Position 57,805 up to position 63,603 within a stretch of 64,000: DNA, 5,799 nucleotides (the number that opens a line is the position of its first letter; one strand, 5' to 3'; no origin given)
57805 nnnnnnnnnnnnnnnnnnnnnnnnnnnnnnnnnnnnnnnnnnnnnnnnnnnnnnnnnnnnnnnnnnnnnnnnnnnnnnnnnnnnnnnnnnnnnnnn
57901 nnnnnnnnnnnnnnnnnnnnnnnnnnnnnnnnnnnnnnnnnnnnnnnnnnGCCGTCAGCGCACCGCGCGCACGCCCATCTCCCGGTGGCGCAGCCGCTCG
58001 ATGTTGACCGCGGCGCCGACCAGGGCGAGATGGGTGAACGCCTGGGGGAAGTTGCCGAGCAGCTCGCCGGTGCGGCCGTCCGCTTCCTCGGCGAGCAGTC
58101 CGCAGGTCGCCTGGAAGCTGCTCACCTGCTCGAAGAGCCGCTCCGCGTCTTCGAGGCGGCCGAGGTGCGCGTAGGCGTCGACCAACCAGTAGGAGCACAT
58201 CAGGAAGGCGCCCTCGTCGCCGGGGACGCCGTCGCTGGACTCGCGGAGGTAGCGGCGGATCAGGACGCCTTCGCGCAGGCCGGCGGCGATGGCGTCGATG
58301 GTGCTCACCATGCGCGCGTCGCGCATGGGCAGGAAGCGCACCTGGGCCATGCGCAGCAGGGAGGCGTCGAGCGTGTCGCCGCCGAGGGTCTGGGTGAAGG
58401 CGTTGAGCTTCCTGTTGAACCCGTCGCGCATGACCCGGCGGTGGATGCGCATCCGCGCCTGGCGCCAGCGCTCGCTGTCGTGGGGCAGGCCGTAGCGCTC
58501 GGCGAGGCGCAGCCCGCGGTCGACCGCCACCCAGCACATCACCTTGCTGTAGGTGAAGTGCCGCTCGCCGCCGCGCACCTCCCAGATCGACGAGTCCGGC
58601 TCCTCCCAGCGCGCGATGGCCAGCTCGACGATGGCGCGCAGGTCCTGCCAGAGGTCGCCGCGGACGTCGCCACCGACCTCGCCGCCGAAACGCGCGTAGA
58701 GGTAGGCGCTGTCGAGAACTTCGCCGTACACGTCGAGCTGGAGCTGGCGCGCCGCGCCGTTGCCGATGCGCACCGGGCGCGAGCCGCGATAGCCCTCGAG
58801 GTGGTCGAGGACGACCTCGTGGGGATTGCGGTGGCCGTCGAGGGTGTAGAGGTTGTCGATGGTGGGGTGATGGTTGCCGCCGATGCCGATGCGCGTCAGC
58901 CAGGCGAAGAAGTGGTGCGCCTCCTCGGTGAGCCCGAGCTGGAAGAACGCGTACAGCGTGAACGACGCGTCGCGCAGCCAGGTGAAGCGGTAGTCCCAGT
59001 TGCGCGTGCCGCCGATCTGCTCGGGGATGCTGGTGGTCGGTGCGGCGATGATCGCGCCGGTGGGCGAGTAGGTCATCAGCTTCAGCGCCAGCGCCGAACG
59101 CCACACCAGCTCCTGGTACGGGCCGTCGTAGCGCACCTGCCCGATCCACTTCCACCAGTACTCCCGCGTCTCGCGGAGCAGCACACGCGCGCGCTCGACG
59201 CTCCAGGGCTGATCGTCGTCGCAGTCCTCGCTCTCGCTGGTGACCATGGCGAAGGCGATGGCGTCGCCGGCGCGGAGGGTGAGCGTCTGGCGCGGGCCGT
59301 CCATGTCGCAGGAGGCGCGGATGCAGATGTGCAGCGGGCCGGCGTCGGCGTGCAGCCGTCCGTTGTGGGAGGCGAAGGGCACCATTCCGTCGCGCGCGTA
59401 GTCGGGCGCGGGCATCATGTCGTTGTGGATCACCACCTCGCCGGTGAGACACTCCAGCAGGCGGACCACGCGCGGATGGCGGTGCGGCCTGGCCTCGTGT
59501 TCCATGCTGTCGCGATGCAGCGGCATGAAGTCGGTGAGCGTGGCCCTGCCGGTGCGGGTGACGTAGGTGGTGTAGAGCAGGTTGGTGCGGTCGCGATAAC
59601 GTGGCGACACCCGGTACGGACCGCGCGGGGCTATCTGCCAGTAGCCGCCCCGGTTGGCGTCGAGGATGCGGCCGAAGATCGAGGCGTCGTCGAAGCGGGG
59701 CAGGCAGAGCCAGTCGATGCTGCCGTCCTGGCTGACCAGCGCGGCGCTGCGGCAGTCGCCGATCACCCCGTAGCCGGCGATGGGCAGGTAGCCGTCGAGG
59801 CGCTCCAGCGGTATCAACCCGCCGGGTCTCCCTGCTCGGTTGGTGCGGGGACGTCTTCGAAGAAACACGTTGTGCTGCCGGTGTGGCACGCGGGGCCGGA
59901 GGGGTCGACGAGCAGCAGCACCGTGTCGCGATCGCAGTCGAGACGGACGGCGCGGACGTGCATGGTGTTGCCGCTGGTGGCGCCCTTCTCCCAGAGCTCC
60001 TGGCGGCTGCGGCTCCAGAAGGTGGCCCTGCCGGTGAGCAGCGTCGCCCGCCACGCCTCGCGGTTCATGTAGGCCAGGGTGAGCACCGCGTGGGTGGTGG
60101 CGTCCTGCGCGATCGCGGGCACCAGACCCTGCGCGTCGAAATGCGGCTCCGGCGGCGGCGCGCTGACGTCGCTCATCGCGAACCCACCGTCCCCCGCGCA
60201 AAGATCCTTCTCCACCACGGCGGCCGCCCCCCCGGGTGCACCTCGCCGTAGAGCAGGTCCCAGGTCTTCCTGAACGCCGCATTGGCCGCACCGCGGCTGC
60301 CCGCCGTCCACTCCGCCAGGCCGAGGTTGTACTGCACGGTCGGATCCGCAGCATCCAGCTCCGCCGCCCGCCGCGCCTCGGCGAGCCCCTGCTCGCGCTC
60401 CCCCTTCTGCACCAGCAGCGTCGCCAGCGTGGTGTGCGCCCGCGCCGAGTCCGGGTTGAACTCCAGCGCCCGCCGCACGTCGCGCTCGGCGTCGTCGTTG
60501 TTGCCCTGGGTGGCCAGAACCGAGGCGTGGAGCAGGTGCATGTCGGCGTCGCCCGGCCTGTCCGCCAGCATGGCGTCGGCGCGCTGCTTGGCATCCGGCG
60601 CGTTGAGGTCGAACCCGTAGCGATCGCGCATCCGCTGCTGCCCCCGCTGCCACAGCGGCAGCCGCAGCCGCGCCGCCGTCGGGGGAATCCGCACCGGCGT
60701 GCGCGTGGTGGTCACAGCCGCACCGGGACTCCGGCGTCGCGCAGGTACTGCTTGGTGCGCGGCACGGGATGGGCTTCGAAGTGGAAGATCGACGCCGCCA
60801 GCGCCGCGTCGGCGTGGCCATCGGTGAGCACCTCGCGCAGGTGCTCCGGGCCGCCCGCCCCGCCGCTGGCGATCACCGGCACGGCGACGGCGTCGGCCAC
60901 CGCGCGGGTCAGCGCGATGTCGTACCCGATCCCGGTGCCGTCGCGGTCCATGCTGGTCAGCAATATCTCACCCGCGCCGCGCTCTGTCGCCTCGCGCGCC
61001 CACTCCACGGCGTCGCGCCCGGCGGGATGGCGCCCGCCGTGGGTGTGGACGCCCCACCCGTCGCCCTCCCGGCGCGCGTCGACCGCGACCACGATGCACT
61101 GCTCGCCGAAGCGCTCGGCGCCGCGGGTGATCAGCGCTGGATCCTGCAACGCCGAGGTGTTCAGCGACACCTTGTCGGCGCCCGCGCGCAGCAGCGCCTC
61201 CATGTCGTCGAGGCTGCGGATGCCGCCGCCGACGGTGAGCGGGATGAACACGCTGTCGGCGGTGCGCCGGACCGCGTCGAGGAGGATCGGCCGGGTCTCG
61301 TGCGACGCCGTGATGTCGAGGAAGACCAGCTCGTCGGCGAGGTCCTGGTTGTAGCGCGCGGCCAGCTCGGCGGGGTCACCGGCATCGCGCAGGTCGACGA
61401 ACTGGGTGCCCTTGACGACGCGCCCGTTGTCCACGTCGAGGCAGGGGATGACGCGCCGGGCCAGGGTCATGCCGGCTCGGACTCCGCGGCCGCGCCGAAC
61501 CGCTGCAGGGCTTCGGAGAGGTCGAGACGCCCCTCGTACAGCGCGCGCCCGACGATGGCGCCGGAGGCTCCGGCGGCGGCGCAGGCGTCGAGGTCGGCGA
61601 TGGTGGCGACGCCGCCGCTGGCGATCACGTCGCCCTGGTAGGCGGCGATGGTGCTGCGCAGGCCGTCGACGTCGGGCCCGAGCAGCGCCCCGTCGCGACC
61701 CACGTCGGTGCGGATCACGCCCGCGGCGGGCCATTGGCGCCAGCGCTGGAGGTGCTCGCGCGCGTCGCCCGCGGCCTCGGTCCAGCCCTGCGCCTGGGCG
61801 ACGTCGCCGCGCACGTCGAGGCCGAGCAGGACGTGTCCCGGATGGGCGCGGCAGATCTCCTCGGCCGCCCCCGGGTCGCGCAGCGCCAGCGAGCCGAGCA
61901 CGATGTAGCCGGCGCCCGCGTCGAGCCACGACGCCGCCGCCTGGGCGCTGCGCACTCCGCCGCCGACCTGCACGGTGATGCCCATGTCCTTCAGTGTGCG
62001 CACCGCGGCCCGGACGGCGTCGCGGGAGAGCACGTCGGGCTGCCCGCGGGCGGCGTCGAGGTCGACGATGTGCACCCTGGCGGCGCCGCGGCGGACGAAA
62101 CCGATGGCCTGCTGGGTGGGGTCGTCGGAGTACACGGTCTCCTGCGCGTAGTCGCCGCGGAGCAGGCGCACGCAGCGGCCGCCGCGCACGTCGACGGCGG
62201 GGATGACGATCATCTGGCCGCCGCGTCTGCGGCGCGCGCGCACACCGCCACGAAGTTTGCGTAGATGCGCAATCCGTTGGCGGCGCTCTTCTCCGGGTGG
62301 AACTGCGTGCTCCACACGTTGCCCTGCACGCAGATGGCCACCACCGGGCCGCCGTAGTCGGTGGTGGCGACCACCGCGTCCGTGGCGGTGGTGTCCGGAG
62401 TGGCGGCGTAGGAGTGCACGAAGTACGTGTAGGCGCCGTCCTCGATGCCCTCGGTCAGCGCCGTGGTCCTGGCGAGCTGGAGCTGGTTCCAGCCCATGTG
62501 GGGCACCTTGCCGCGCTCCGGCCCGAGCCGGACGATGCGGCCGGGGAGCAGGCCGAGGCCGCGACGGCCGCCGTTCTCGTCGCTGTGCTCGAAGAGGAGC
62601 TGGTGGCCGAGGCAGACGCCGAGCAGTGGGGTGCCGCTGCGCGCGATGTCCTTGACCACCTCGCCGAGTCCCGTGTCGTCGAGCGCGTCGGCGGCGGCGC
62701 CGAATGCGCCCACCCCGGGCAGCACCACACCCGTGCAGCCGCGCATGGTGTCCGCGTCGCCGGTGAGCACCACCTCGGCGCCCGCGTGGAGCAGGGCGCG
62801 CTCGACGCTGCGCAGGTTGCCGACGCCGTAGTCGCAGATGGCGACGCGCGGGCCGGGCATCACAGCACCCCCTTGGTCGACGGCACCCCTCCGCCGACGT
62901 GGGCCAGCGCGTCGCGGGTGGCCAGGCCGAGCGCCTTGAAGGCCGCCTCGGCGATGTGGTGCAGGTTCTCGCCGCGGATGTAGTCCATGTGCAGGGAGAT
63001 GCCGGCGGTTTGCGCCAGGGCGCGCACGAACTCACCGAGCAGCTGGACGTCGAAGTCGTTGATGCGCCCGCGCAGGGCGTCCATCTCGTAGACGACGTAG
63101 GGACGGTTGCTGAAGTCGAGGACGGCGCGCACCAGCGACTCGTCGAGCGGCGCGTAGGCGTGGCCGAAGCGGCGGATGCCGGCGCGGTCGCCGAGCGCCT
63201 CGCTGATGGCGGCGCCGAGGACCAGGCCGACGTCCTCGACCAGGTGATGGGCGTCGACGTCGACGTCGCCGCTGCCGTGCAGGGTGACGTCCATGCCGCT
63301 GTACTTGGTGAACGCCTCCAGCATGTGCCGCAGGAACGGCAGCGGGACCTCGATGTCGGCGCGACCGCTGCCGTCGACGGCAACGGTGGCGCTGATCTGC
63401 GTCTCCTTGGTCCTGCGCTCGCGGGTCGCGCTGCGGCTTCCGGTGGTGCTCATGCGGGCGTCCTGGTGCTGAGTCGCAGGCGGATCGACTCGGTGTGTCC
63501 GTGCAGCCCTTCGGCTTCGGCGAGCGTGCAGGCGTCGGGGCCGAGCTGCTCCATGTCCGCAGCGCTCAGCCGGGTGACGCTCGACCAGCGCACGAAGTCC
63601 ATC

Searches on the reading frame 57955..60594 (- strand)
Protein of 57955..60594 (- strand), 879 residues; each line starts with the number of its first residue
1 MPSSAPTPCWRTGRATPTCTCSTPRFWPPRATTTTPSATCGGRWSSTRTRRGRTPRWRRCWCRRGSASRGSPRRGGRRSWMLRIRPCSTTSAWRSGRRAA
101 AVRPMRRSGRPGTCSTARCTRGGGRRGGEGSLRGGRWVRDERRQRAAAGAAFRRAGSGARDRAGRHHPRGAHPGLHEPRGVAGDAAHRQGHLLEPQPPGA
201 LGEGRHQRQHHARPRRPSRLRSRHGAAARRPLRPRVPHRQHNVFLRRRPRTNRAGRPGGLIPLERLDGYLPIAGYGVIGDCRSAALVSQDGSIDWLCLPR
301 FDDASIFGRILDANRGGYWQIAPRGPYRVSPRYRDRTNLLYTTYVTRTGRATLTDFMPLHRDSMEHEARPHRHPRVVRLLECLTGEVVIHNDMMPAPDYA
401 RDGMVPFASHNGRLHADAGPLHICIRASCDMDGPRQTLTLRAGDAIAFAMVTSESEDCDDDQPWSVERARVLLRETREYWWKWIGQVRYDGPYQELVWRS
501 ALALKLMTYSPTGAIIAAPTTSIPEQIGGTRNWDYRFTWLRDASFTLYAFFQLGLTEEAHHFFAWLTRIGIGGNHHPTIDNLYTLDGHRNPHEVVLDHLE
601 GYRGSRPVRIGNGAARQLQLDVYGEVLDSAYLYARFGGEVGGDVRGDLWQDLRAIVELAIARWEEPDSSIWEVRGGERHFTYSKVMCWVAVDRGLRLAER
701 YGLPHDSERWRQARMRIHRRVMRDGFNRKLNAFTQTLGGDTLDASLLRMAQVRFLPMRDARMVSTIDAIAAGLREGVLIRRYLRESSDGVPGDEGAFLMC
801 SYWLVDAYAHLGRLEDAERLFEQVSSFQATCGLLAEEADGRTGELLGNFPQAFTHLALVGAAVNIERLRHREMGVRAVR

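Call 73: search_protein_families(library=pfam, proteins=[window:57955-60594:-], max_evalue=0.00001)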
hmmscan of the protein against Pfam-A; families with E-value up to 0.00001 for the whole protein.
window:57955-60594:- (879 aa): 2 families
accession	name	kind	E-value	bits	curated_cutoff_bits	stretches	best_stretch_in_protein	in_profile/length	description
PF00723.27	Glyco_hydro_15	-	1.5e-69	235.4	22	1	491-862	1-426/427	Glycosyl hydrolases family 15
PF19291.4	TREH_N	-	6.2e-12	45.7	23.1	1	271-402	14-131/211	Trehalase-like, N-terminal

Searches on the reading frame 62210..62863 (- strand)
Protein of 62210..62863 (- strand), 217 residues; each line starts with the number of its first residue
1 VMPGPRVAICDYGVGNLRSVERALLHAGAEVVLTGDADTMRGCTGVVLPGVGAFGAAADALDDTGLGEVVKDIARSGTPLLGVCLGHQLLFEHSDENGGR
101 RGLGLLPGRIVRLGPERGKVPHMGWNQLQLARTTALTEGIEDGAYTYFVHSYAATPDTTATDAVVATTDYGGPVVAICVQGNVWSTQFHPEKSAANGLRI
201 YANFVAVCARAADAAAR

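Call 73: search_protein_families(library=pfam, proteins=[window:62210-62863:-], max_evalue=0.00001)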
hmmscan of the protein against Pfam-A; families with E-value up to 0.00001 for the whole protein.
window:62210-62863:- (217 aa): 3 families
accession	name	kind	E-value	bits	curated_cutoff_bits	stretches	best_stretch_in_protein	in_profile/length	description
PF00117.34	GATase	-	7.4e-23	81.6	22.8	1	9-205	2-187/190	Glutamine amidotransferase class-I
PF07685.20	GATase_3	-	2.3e-07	31.1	27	1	38-111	35-116/196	CobB/CobQ-like glutamine amidotransferase domain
PF01174.25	SNO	-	7e-07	29.7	27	1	15-208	6-186/188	SNO glutamine amidotransferase family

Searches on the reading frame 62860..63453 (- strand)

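Call 73: search_protein_families(library=pfam, proteins=[window:62860-63453:-], max_evalue=0.00001)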
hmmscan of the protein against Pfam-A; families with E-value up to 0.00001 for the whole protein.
window:62860-63453:- (197 aa): 1 family
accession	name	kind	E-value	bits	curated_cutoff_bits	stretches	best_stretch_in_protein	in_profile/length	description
PF00475.24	IGPD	-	1.1e-55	188.1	27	1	38-178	3-143/144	Imidazoleglycerol-phosphate dehydratase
